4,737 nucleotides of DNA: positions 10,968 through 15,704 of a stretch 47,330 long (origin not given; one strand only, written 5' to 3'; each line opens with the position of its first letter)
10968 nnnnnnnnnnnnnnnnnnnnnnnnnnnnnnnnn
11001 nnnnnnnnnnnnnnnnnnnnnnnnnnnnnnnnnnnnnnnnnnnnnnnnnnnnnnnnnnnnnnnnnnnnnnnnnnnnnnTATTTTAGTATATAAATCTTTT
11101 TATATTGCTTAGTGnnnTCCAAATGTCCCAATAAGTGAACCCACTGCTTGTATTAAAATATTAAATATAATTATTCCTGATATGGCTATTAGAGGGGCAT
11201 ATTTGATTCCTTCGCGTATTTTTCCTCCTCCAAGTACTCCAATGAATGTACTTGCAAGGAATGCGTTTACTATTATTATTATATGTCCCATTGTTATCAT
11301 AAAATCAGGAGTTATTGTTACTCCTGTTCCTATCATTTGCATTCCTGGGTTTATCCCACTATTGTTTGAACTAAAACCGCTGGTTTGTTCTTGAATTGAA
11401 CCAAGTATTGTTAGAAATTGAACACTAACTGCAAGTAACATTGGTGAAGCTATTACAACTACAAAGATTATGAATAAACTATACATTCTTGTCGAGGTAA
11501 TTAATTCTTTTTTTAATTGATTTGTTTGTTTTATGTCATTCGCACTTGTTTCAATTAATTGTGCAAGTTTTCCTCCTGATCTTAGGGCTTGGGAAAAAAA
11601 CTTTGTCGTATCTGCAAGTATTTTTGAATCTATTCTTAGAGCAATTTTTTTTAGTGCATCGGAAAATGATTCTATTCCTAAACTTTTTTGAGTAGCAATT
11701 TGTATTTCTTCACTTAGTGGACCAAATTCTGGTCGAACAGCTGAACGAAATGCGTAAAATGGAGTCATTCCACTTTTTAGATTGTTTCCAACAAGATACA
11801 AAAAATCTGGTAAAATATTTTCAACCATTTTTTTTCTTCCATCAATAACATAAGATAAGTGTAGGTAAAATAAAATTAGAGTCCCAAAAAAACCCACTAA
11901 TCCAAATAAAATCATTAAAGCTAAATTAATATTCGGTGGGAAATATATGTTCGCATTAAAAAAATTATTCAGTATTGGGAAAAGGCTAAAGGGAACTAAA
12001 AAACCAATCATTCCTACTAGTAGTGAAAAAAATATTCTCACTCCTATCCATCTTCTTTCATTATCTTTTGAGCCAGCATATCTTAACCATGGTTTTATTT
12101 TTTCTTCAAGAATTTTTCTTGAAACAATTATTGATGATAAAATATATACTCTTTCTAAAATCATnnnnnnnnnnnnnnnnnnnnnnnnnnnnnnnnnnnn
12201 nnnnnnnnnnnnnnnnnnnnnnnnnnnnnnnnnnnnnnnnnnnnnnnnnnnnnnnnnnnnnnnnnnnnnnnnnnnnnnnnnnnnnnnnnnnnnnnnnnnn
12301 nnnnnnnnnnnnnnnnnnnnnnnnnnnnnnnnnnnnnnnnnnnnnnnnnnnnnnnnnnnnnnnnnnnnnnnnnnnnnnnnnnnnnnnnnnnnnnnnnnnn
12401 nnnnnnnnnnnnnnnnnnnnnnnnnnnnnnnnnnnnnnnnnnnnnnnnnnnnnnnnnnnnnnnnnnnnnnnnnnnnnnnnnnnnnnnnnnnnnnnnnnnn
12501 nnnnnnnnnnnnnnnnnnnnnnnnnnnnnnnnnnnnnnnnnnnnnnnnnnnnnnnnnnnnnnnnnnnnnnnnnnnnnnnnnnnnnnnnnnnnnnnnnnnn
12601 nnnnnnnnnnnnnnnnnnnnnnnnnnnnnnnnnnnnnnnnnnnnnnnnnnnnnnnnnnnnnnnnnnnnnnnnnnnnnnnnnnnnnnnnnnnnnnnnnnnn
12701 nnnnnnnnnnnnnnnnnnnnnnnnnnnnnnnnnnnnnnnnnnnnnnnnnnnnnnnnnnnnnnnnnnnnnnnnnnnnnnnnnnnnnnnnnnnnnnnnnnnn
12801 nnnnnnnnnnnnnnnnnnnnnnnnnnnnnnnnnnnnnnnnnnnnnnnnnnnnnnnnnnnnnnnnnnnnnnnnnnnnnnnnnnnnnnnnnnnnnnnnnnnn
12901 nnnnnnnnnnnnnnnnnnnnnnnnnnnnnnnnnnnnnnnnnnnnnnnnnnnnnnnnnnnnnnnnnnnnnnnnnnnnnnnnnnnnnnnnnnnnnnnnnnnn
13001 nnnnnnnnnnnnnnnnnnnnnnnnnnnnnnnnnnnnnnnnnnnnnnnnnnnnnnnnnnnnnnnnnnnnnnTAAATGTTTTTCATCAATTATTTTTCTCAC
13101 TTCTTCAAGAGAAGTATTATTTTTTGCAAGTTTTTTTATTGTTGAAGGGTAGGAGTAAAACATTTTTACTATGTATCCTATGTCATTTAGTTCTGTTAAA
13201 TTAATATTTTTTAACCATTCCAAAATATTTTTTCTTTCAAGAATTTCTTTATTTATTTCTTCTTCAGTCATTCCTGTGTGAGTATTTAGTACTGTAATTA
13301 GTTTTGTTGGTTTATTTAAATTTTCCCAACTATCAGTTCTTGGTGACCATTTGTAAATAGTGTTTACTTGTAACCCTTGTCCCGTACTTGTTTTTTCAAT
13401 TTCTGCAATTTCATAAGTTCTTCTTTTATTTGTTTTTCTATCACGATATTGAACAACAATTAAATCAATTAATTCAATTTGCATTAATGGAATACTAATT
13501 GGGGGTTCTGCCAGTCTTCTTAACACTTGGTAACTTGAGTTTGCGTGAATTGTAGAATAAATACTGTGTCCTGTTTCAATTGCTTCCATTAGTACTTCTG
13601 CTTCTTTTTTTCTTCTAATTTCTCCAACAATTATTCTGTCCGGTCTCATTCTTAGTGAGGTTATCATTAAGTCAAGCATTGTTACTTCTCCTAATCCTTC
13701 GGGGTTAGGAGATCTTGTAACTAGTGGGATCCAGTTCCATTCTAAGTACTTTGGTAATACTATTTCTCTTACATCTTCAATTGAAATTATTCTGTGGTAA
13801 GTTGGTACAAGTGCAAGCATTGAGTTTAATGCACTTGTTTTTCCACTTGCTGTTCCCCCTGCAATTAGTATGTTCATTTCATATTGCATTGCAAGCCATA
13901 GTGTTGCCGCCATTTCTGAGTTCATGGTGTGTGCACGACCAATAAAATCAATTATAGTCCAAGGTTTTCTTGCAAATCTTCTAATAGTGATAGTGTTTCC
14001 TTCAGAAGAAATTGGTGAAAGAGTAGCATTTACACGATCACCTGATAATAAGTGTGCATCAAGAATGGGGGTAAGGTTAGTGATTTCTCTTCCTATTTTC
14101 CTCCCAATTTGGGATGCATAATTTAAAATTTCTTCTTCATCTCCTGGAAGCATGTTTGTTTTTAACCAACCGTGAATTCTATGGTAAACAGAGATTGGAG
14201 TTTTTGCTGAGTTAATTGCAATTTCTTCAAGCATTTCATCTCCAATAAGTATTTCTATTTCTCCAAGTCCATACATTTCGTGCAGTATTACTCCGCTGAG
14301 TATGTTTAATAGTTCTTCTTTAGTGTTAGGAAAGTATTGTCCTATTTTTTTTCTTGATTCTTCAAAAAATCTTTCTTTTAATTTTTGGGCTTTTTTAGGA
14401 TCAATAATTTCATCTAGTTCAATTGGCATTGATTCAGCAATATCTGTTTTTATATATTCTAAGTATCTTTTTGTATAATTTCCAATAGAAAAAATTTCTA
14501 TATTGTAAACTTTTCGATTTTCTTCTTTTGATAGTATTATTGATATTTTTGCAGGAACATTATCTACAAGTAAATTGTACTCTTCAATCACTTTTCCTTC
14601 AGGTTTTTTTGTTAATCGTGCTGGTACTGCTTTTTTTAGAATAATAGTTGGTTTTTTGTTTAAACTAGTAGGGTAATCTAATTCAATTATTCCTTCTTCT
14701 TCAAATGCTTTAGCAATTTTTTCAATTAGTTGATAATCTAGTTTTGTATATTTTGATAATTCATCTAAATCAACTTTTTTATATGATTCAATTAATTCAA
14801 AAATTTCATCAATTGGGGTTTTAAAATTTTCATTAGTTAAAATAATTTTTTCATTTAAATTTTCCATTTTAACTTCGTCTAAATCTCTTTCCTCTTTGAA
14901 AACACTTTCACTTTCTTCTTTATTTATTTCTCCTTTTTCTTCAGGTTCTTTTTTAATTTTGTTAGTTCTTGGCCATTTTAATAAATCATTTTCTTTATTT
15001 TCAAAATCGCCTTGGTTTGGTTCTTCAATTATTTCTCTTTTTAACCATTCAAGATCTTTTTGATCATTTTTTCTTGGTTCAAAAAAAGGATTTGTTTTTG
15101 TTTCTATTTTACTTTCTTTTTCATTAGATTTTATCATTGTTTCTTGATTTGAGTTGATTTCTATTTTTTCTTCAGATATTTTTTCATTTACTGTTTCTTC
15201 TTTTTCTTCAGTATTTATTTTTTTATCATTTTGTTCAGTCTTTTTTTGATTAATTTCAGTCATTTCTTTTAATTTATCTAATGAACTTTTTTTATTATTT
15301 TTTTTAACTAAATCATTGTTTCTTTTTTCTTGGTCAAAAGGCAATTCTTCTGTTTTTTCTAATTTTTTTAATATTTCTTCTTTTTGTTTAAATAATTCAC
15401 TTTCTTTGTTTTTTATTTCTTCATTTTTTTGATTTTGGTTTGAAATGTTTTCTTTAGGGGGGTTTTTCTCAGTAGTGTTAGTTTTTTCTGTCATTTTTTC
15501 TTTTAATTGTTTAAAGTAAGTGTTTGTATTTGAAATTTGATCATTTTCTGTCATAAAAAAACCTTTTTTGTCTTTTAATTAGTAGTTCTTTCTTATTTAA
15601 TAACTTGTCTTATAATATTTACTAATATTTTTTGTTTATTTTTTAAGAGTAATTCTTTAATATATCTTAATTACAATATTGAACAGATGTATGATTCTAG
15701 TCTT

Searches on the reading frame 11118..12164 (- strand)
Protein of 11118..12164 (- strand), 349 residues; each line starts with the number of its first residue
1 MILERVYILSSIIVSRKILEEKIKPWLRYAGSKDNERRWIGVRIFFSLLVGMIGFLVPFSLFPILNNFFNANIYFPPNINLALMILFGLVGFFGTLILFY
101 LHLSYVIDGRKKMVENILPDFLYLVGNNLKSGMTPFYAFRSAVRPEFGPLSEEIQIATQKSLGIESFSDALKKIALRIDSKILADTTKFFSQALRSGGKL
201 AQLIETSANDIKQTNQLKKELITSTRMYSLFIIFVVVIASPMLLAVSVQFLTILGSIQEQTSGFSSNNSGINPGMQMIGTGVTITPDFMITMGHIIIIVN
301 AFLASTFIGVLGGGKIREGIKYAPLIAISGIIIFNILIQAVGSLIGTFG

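Call 59: search_protein_families(library=pfam, proteins=[window:11118-12164:-], max_evalue=0.00001)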
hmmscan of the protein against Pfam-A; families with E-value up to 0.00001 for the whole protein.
window:11118-12164:- (349 aa): 1 family
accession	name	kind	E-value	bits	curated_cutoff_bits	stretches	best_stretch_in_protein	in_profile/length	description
PF00482.28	T2SSF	-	3.8e-13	49.9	25.2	1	121-246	1-123/125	Type II secretion system (T2SS), protein F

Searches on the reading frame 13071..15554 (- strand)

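Call 59: search_protein_families(library=pfam, proteins=[window:13071-15554:-], max_evalue=0.00001)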
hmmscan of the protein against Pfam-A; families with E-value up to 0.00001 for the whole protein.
window:13071-15554:- (828 aa): 1 family
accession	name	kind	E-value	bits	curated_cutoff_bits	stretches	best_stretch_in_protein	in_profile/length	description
PF00437.27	T2SSE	-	1.9e-32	112.8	24.9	1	495-683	70-257/370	Type II/IV secretion system protein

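Call 61: search_protein_families(library=ncbifam, proteins=[window:13071-15554:-], max_evalue=1e-10)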
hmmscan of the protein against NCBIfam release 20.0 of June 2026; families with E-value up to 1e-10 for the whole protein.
window:13071-15554:- (828 aa): 15 families
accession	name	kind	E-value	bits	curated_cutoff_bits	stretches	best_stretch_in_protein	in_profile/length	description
NF058587.1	archaellum_moto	equivalog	8e-78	262.5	550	1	369-800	89-518/527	archaellum flagellar ATPase motor FlaI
TIGR03819.1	heli_sec_ATPase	hypoth_equivalog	2.1e-49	168.6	373.15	1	422-681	44-297/340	TadA family conjugal transfer-associated ATPase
NF053672.1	bindosome_BasE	exception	1.5e-43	149.3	1000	1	437-790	145-498/512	bindosome assembly system ATPase subunit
TIGR02788.1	VirB11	equivalog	1.4e-38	132.7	249.95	1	547-682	132-263/308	P-type DNA transfer ATPase VirB11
TIGR02782.1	TrbB_P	equivalog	2.3e-32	112.5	304.55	1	470-725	51-299/303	P-type conjugative transfer ATPase TrbB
NF010475.0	PRK13900.1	equivalog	4.3e-28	98.3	389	1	549-681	150-279/333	type IV secretion system ATPase VirB11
NF010469.0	PRK13894.1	subfamily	6.1e-27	94.8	508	1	488-725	79-313/320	conjugal transfer ATPase TrbB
NF010407.0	PRK13833.1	subfamily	1.7e-24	86.8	499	1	485-726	71-307/323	conjugal transfer protein TrbB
NF010425.0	PRK13851.1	equivalog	3.2e-22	78.9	461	1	545-681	148-280/344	type IV secretion system protein VirB11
NF041000.1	ATPase_ComGA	equivalog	1e-20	73.9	300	1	560-693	129-254/267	competence type IV pilus ATPase ComGA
NF007755.0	PRK10436.1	equivalog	1.7e-16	59.9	617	1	543-707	206-357/465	type II secretion system protein GspE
TIGR02538.1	type_IV_pilB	equivalog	2.6e-14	52.8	675.65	1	562-737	319-484/564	type IV-A pilus assembly ATPase PilB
TIGR01420.1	pilT_fam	subfamily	1.3e-13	50.9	319.1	1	562-682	125-240/343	PilT/PilU family type 4a pilus ATPase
NF053534.1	T4PilAsmATPsTfpB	equivalog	2.8e-11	42.5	850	1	552-692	327-460/584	type IV pilus assembly ATPase TfpB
TIGR02533.1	type_II_gspE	equivalog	4.8e-11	42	630.25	1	560-694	244-369/486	type II secretion system ATPase GspE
